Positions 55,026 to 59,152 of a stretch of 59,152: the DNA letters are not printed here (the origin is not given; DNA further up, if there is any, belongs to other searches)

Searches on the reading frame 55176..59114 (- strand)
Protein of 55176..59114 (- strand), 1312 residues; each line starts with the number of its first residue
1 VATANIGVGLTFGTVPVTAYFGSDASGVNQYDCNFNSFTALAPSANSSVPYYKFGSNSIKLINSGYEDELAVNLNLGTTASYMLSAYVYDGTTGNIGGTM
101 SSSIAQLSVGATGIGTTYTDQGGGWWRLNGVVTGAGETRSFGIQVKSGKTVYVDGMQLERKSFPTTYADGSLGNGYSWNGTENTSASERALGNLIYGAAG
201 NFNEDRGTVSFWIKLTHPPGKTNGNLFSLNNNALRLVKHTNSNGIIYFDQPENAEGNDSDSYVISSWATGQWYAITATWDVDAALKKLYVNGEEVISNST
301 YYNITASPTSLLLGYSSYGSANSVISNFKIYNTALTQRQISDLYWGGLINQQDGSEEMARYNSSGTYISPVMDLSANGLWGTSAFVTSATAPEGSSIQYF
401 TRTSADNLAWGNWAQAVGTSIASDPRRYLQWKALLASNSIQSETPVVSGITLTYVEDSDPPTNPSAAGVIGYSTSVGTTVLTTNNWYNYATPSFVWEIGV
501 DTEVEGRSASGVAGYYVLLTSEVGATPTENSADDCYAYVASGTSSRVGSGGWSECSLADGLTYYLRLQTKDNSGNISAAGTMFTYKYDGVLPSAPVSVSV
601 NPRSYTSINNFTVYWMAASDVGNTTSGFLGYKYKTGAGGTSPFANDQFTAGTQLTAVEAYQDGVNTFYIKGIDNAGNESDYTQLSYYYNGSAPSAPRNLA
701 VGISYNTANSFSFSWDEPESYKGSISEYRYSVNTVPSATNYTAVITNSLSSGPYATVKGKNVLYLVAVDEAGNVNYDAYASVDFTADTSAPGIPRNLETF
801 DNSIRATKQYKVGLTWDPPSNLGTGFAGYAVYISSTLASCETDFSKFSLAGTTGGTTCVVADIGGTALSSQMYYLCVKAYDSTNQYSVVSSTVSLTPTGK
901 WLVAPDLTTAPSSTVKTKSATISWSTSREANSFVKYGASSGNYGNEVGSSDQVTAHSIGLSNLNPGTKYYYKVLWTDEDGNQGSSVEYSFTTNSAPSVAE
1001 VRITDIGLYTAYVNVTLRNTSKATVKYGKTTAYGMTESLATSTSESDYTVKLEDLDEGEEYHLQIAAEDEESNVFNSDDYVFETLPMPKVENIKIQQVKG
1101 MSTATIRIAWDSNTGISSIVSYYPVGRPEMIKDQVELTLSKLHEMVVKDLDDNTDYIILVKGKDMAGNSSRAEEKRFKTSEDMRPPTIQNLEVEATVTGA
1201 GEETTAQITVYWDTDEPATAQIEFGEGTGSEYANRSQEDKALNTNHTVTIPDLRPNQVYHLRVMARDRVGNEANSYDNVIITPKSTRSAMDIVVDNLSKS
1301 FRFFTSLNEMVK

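Call 44: search_protein_families(library=pfam, proteins=[window:55176-59114:-], max_evalue=0.001)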
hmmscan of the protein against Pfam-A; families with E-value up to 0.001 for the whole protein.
window:55176-59114:- (1312 aa): 6 families
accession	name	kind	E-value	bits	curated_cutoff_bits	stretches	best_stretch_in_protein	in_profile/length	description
PF16656.11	Pur_ac_phosph_N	-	3.4e-18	66.4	30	2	916-992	11-93/93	Purple acid Phosphatase, N-terminal domain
PF00041.27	fn3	-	1.7e-14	54.2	25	0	913-987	9-80/84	Fibronectin type III domain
PF25059.1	FN3_DSCAM-DSCAML_C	-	7.4e-13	49.1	39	0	1242-1278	41-77/89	DSCAM/DSCAML C-terminal Fn3-like domain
PF25788.1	Ig_Rha78A_N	-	5.6e-06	27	27.4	0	946-990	55-99/105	Rha78A-like, N-terminal immunoglobulin domain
PF16655.11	PhoD_N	-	1.1e-05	26.3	30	0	918-977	26-80/90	PhoD-like phosphatase, N-terminal domain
PF13750.12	Big_3_3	-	5.7e-05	23.3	27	0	1207-1276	69-141/157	Bacterial Ig-like domain (group 3)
